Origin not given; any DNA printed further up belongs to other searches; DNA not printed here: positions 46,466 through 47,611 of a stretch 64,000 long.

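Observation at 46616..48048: CysD-like protein missing a conserved internal segment, no CysN GTPase, followed by stand-alone CysC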

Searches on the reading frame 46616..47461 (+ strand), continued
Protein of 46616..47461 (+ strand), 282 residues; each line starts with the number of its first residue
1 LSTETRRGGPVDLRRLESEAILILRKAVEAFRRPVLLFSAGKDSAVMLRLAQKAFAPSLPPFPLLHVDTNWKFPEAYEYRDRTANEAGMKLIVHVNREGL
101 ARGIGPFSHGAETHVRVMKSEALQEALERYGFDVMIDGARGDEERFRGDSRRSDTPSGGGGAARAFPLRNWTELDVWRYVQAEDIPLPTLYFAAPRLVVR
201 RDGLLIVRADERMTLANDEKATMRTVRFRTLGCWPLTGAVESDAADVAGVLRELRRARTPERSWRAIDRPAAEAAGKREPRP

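Call 14: find_encoding_contigs(protein=P0038, flank=10000, max_places=2)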
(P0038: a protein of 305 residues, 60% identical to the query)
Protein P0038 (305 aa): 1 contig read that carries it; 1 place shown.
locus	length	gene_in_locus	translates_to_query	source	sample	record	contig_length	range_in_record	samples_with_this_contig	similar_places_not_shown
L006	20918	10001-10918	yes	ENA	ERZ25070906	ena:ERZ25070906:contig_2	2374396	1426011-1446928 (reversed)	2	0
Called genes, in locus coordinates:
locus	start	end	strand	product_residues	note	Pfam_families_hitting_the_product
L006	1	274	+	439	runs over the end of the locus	PF00350:Dynamin_N (faint), PF01926:MMR_HSR1, PF02421:FeoB_N, PF03193:RsgA_GTPase (faint), PF00009:GTP_EFTU, PF01926:MMR_HSR1, PF02421:FeoB_N, PF14714:KH_dom-like, +1 more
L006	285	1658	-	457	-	PF13742:tRNA_anti_2, PF01336:tRNA_anti-codon, PF02601:Exonuc_VII_L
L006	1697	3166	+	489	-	PF00478:IMPDH, PF03060:NMO (faint), PF00571:CBS, PF01070:FMN_dh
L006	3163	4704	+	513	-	PF00117:GATase, PF07722:Peptidase_C26, PF02540:NAD_synthase (faint), PF00958:GMP_synt_C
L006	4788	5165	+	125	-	PF00383:dCMP_cyt_deam_1, PF14437:MafB19-deam, PF14439:Bd3614-deam (weak)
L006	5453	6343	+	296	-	-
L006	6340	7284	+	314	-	PF00005:ABC_tran, PF13304:AAA_21 (weak)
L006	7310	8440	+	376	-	PF12679:ABC2_membrane_2, PF12698:ABC2_membrane_3, PF01061:ABC2_membrane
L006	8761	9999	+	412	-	PF13173:AAA_14, PF13635:DUF4143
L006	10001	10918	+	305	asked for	PF01507:PAPS_reduct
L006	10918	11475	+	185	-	PF01583:APS_kinase, PF13671:AAA_33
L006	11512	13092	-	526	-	PF02028:BCCT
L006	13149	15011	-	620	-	PF00515:TPR_1 (faint), PF23914:TPR_CcmH_CycH, PF13432:TPR_16 (weak), PF14559:TPR_19 (weak), PF13414:TPR_11 (weak), PF13432:TPR_16 (weak), PF00685:Sulfotransfer_1, PF13469:Sulfotransfer_3, +8 more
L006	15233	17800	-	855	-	PF07715:Plug, PF00593:TonB_dep_Rec_b-barrel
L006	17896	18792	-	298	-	PF00809:Pterin_bind, PF03599:CdhD (weak)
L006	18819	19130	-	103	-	PF13769:Virulence_fact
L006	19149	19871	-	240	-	PF02607:B12-binding_2, PF02310:B12-binding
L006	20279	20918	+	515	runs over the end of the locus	PF12161:HsdM_N, PF02384:N6_Mtase, PF05175:MTS (faint)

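Call 17: search_protein_families(library=ncbifam, proteins=[window:46616-47461:+, P0034, P0038, P0056], max_evalue=0.00001)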
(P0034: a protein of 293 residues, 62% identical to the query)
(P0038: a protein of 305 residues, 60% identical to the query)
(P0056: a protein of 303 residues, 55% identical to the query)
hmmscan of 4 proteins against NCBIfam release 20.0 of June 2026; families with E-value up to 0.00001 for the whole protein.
window:46616-47461:+ (282 aa): 13 families
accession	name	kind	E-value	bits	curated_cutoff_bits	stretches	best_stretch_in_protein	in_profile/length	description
NF009214.0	PRK12563.1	equivalog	1.1e-94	317.5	413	2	12-151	23-162/317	sulfate adenylyltransferase subunit CysD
TIGR02039.1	CysD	subfamily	2.8e-94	316.1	396.6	2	13-151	1-139/294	sulfate adenylyltransferase, small subunit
NF003587.0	PRK05253.1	subfamily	4.4e-92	308.6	195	2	12-151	8-147/301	sulfate adenylyltransferase subunit CysD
NF002537.0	PRK02090.1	equivalog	1.2e-14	54.5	154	1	19-190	27-199/244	phosphoadenylyl-sulfate reductase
NF010367.0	PRK13795.1-2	equivalog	1.2e-12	47.1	456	1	15-191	225-403/584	hypothetical protein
NF006351.0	PRK08576.1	equivalog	3.7e-12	45.6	290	1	16-192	221-390/436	hypothetical protein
NF010366.0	PRK13795.1-1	equivalog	1.6e-11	43.1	745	1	13-191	244-431/667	hypothetical protein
NF010368.0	PRK13795.1-3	equivalog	3.6e-09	35.4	588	1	13-191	228-408/635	hypothetical protein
TIGR02057.1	PAPS_reductase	equivalog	7e-09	35.9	254.2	1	22-190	15-185/224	phosphoadenosine phosphosulfate reductase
NF006327.0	PRK08557.1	equivalog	2.4e-07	29.9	366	1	14-191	160-342/415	hypothetical protein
TIGR02055.1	APS_reductase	subfamily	4.8e-07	29.8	235.3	1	59-190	17-154/194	adenylylsulfate reductase, thioredoxin dependent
TIGR00434.1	cysH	subfamily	1e-06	28.8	165.1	1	29-191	10-175/214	phosophoadenylyl-sulfate reductase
NF010369.0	PRK13795.1-4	equivalog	8.2e-06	24.3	1086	0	18-191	237-416/633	hypothetical protein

P0034 (293 aa): 12 families
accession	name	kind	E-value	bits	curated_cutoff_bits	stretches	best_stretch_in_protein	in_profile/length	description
NF009214.0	PRK12563.1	equivalog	1.1e-98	330.6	413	1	9-285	18-307/317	sulfate adenylyltransferase subunit CysD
NF003587.0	PRK05253.1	subfamily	8.7e-94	314.1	195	1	11-285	5-291/301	sulfate adenylyltransferase subunit CysD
TIGR02039.1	CysD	subfamily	2.5e-93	312.9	396.6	1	16-285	2-284/294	sulfate adenylyltransferase, small subunit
NF002537.0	PRK02090.1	equivalog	1.8e-15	57.3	154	1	21-201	27-199/244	phosphoadenylyl-sulfate reductase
NF010366.0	PRK13795.1-1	equivalog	2.1e-13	49.3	745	1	14-202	243-431/667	hypothetical protein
NF010367.0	PRK13795.1-2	equivalog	3.6e-12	45.5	456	1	9-202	217-403/584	hypothetical protein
NF006351.0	PRK08576.1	equivalog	7.2e-11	41.3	290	1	35-203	236-390/436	hypothetical protein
NF006327.0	PRK08557.1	equivalog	1.4e-10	40.5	366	1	11-202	155-342/415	hypothetical protein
TIGR02057.1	PAPS_reductase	equivalog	4.4e-10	39.8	254.2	1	42-202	33-186/224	phosphoadenosine phosphosulfate reductase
TIGR00434.1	cysH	subfamily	9.7e-09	35.4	165.1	1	41-202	21-175/214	phosophoadenylyl-sulfate reductase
TIGR02055.1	APS_reductase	subfamily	7.2e-08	32.5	235.3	1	46-201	6-154/194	adenylylsulfate reductase, thioredoxin dependent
NF010368.0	PRK13795.1-3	equivalog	4.4e-06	25.2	588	1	14-198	227-404/635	hypothetical protein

P0038 (305 aa): 11 families
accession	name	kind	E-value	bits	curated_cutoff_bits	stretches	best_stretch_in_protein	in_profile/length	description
NF009214.0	PRK12563.1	equivalog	6.5e-92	308.3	413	2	4-153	13-162/317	sulfate adenylyltransferase subunit CysD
NF003587.0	PRK05253.1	subfamily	2.5e-88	296.2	195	2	11-153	5-147/301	sulfate adenylyltransferase subunit CysD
TIGR02039.1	CysD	subfamily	1.9e-86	290.3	396.6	1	15-305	1-294/294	sulfate adenylyltransferase, small subunit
NF002537.0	PRK02090.1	equivalog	4.7e-14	52.6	154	1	19-214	25-200/244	phosphoadenylyl-sulfate reductase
NF010366.0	PRK13795.1-1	equivalog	9.4e-12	43.9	745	1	14-112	243-343/667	hypothetical protein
NF010367.0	PRK13795.1-2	equivalog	9.2e-10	37.6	456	0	13-95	221-300/584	hypothetical protein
NF006327.0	PRK08557.1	equivalog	6.8e-08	31.7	366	0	178-214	306-342/415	hypothetical protein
TIGR02055.1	APS_reductase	subfamily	4.6e-07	29.8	235.3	0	185-214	126-155/194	adenylylsulfate reductase, thioredoxin dependent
TIGR02057.1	PAPS_reductase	equivalog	1.1e-06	28.7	254.2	0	43-149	34-143/224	phosphoadenosine phosphosulfate reductase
TIGR00434.1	cysH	subfamily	1.4e-06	28.4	165.1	0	62-150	38-133/214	phosophoadenylyl-sulfate reductase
NF006351.0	PRK08576.1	equivalog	1.4e-06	27.2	290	1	38-150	239-347/436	hypothetical protein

P0056 (303 aa): 11 families
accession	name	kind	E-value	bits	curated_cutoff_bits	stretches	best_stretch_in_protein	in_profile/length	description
NF009214.0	PRK12563.1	equivalog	1.2e-155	517.8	413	1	7-303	21-317/317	sulfate adenylyltransferase subunit CysD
TIGR02039.1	CysD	subfamily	2.4e-147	490.2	396.6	1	10-303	1-294/294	sulfate adenylyltransferase, small subunit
NF003587.0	PRK05253.1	subfamily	1.6e-143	477.5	195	1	9-303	8-301/301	sulfate adenylyltransferase subunit CysD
NF002537.0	PRK02090.1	equivalog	1.2e-15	57.8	154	1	14-210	25-200/244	phosphoadenylyl-sulfate reductase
NF010367.0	PRK13795.1-2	equivalog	1.3e-11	43.7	456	1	9-210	222-403/584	hypothetical protein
TIGR02057.1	PAPS_reductase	equivalog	6.3e-11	42.6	254.2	1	15-156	11-155/224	phosphoadenosine phosphosulfate reductase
NF010366.0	PRK13795.1-1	equivalog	1.8e-10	39.6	745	1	9-210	243-431/667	hypothetical protein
TIGR00434.1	cysH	subfamily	3e-10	40.3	165.1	0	23-152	7-140/214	phosophoadenylyl-sulfate reductase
TIGR02055.1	APS_reductase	subfamily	6.8e-10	39.1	235.3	1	39-210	4-155/194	adenylylsulfate reductase, thioredoxin dependent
NF006351.0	PRK08576.1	equivalog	6.9e-08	31.5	290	1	10-211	218-390/436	hypothetical protein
NF010368.0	PRK13795.1-3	equivalog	1.1e-06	27.3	588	0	10-95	228-310/635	hypothetical protein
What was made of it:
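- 46616..47464 (+): Short-loop CysD-like gene (282 aa, TTG start directly after the upstream VOC gene's stop codon). NCBIfam CysD models score 317 bits against a 413 cut-off and 316 against 396.6, passing only NF003587 at 308.6 against 195 (call 17).
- On CysD (sulfate adenylyltransferase subunit 2; TIGR02039 / NF009214): A canonical control, P0056, scores 518, 490 and 478 (call 17).
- On CysH (PAPS/APS reductase): NF002537 scores 54.5 bits against 154, and TIGR00434 scores 28.8 against 165 (call 17).
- Closest known: CysH. Different: The CysH models score far below their cut-offs, 54.5 bits against 154 (call 17).
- The protein fails two of the three NCBIfam CysD cut-offs (call 17).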

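Call 18: list_cluster_members(proteins=[P0001, P0008, P0036])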
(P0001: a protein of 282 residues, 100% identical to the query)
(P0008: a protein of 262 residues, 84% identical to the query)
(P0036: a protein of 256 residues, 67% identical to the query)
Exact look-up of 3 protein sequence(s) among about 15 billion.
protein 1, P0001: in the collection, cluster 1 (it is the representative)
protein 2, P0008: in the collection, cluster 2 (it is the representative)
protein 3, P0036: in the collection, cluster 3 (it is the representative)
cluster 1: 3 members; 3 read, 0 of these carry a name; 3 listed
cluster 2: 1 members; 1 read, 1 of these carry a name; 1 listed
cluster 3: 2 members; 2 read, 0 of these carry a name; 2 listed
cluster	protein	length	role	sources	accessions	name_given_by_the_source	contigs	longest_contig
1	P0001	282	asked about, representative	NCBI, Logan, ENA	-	-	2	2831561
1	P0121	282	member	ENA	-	-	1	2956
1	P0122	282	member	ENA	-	-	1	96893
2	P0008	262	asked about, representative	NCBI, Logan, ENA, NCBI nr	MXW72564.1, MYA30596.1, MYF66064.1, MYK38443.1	MAG: phosphoadenosine phosphosulfate reductase family protein [Gammaproteobacteria ... | phosphoadenosine phosphosulfate reductase family protein [Chromatiales bacterium]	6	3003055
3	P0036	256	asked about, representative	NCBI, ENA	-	-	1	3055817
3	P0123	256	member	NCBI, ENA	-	-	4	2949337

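Call 28: find_encoding_contigs(protein=P0056, flank=6000, max_places=1)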
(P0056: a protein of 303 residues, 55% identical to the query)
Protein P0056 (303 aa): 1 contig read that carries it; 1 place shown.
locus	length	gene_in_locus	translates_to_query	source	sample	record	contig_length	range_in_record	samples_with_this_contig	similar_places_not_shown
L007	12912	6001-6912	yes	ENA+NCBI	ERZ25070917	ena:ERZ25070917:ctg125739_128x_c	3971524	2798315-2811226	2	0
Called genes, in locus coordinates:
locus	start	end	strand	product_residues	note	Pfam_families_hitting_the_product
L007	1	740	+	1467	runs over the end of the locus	PF00270:DEAD, PF04851:ResIII, PF00271:Helicase_C, PF19306:WHD_Lhr, PF08494:DEAD_assoc, PF23235:WHD_3rd_Lhr, PF23234:WHD_4th_Lhr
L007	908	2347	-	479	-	-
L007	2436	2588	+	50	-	-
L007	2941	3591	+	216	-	PF02463:SMC_N, PF11398:DUF2813 (weak), PF13175:AAA_15, PF13476:AAA_23, PF13304:AAA_21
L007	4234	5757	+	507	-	PF04909:Amidohydro_2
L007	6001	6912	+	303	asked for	PF01507:PAPS_reduct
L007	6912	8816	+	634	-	PF00009:GTP_EFTU, PF01926:MMR_HSR1 (faint), PF13671:AAA_33 (faint), PF03144:GTP_EFTU_D2 (weak), PF22594:GTP-eEF1A_C, PF01583:APS_kinase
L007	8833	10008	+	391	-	PF09995:MPAB_Lcp_cat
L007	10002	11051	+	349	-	PF13469:Sulfotransfer_3, PF00685:Sulfotransfer_1 (weak), PF13469:Sulfotransfer_3 (weak)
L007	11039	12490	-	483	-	PF00067:p450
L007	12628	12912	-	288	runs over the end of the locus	PF13483:Lactamase_B_3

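Call 29: find_encoding_contigs(protein=P0050, flank=6000, max_places=1)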
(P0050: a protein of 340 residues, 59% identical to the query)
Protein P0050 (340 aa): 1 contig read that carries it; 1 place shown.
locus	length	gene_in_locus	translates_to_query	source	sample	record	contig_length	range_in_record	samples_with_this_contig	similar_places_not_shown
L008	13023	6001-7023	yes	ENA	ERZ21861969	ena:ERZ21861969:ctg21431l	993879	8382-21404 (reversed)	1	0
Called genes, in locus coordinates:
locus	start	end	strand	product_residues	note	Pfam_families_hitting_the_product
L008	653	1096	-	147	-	PF00903:Glyoxalase (weak)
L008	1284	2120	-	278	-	PF05721:PhyH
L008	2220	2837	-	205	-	PF00775:Dioxygenase_C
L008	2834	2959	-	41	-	-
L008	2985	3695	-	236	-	PF12391:PCDO_beta_N, PF00775:Dioxygenase_C, PF13620:CarboxypepD_reg (weak)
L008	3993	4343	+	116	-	PF00576:Transthyretin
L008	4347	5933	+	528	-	PF01799:Fer2_2, PF00941:FAD_binding_5, PF03450:CO_deh_flav_C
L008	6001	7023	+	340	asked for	PF01507:PAPS_reduct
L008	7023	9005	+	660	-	PF00009:GTP_EFTU, PF01926:MMR_HSR1 (faint), PF03144:GTP_EFTU_D2 (faint), PF22594:GTP-eEF1A_C, PF01583:APS_kinase, PF13671:AAA_33 (weak)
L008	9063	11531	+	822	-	PF01315:Ald_Xan_dh_C, PF02738:MoCoBD_1, PF20256:MoCoBD_2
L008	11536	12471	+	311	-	PF02625:XdhC_CoxI, PF13478:XdhC_C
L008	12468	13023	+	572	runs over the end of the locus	PF00005:ABC_tran, PF13304:AAA_21 (faint), PF00005:ABC_tran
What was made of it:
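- The closest canonical relatives are cysD-cysNC operons (calls 28, 29).
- Tried and rejected: The closest canonical CysDs do sit in cysD-cysNC operons (calls 28, 29).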

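Call 35: find_related_loci(query=A2, collection=genome_contigs, flank=10000)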
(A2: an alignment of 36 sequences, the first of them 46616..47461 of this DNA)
Query A2 (282 aa) in genome_contigs; peptide patterns used: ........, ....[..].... (x = any residue, [..] = any of these).
599 stretches matched a pattern (row limit reached: there are more); 542 encode a relative of the query (tblastn E <= 1e-3); the best 80 are kept; 80 distinct loci.
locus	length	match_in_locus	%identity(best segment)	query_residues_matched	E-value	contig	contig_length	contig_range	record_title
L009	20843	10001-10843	83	1-281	2e-150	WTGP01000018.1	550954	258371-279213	MAG: Gammaproteobacteria bacterium isolate CO36388bin_2 NODE_2_length_550954_cov_61.213573, whole genome shotgun sequenc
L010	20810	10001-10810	77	10-279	1e-137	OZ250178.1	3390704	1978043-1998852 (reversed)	MAG: Candidatus Foliamicus sp. isolate ac1afad2-df65-4484-8806-aab42824610e genome assembly, chromosome: 1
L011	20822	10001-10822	61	8-272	1e-102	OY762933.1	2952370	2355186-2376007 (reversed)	MAG: Gammaproteobacteria bacterium isolate 8747c98c-8292-48b6-a6db-266d0caa829b genome assembly, chromosome: 1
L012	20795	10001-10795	67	13-269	6e-103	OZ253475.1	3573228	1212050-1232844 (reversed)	MAG: Candidatus Foliamicus sp. isolate 7574a00a-928a-48d9-85f6-2cf36d55d6c7 genome assembly, chromosome: 1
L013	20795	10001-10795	64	13-268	6e-102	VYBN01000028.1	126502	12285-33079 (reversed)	MAG: Gammaproteobacteria bacterium isolate SB0673_bin_2 NODE_28_length_126502_cov_61.285266, whole genome shotgun sequen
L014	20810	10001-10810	61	12-272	1e-101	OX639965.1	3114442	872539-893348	MAG: uncultured Gammaproteobacteria bacterium isolate 3ffbc19d-36f3-4bc2-89c8-cf5f95be8bae genome assembly, chromosome:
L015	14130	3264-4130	55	13-279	9e-97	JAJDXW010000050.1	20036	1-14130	MAG: Gammaproteobacteria bacterium isolate jk18x27bins.56 k141_1154648, whole genome shotgun sequence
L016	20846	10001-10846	58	13-272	2e-96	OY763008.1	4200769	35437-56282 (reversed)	MAG: Alphaproteobacteria bacterium isolate c3f7fb18-987a-4481-a40f-6ef58412cdbb genome assembly, chromosome: 1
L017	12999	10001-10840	55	13-269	2e-93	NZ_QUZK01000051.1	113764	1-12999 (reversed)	Wenzhouxiangella sediminis strain XDB06 331, whole genome shotgun sequence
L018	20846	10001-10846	54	13-272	5e-92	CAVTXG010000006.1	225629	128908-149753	MAG: uncultured beta proteobacterium isolate MFD04651.bin.2.10 genome assembly, contig: contig_22287, whole genome shotg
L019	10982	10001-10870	50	13-279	3e-90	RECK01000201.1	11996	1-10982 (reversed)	MAG: Wenzhouxiangella sp. isolate DLM2.Bin32 NODE_8013_length_11996_cov_17.2249, whole genome shotgun sequence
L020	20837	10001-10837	55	13-269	6e-90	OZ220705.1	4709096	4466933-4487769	MAG: Alphaproteobacteria bacterium isolate 2b4cf96f-57fc-4783-9a40-8293addbc307 genome assembly, chromosome: 1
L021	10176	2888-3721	53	13-268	4e-90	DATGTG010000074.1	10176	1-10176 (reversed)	MAG TPA_asm: Wenzhouxiangella sp. isolate SMAG_U10497 k141_1188155, whole genome shotgun sequence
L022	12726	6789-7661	55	13-279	4e-89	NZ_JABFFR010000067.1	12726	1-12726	Azospirillum oleiclasticum strain RWY-5-1-1 contig67, whole genome shotgun sequence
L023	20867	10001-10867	51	13-279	2e-88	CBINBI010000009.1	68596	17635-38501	MAG TPA_asm: uncultured Rhodanobacteraceae bacterium isolate SRR16817064_metabat2_7 genome assembly, contig: ERZ27394172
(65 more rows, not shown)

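Call 37: predict_structure(alignment_id=A1)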
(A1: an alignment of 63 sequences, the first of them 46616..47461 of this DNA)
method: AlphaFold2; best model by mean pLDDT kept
length: 282 residues; sequences in the alignment: 63
mean_pLDDT: 84.7   pTM: 0.83
mean pLDDT of the five models: 84.7, 84.6, 84.4, 84.3, 82.8
residues with pLDDT >= 90: 173; 70-90: 56; 50-70: 22; < 50: 31
segments of 3 or more residues with pLDDT < 50: 1-8, 149-159, 271-282
pLDDT, mean of each block of 10 residues (from residue 1): 47 94 97 96 97 98 95 91 97 95 89 90 95 93 57 40 90 94 96 95 88 88 93 84 96 83 61 39 37
secondary structure, 60 per line:
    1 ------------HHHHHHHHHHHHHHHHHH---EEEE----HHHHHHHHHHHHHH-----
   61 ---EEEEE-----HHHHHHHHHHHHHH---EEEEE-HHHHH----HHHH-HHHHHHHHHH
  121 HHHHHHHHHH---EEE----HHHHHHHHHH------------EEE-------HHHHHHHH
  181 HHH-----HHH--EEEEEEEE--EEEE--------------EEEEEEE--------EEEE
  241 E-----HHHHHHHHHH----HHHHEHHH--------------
elements in order: H13-30 E34-37 H42-55 E64-68 H74-87 E91-95 H97-101 H106-109 H111-130 E134-136 H141-150 E163-165 H173-183 E194-201 E204-207 E222-228 E237-241 H247-256 H261-264
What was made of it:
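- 47411..47461 (+): Degenerate C-terminal tail (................), replacing canonical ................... AF2 pLDDT is below 50 for residues 271-282 (call 37).
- The reading frame is intact and the fold prediction confident (call 37).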
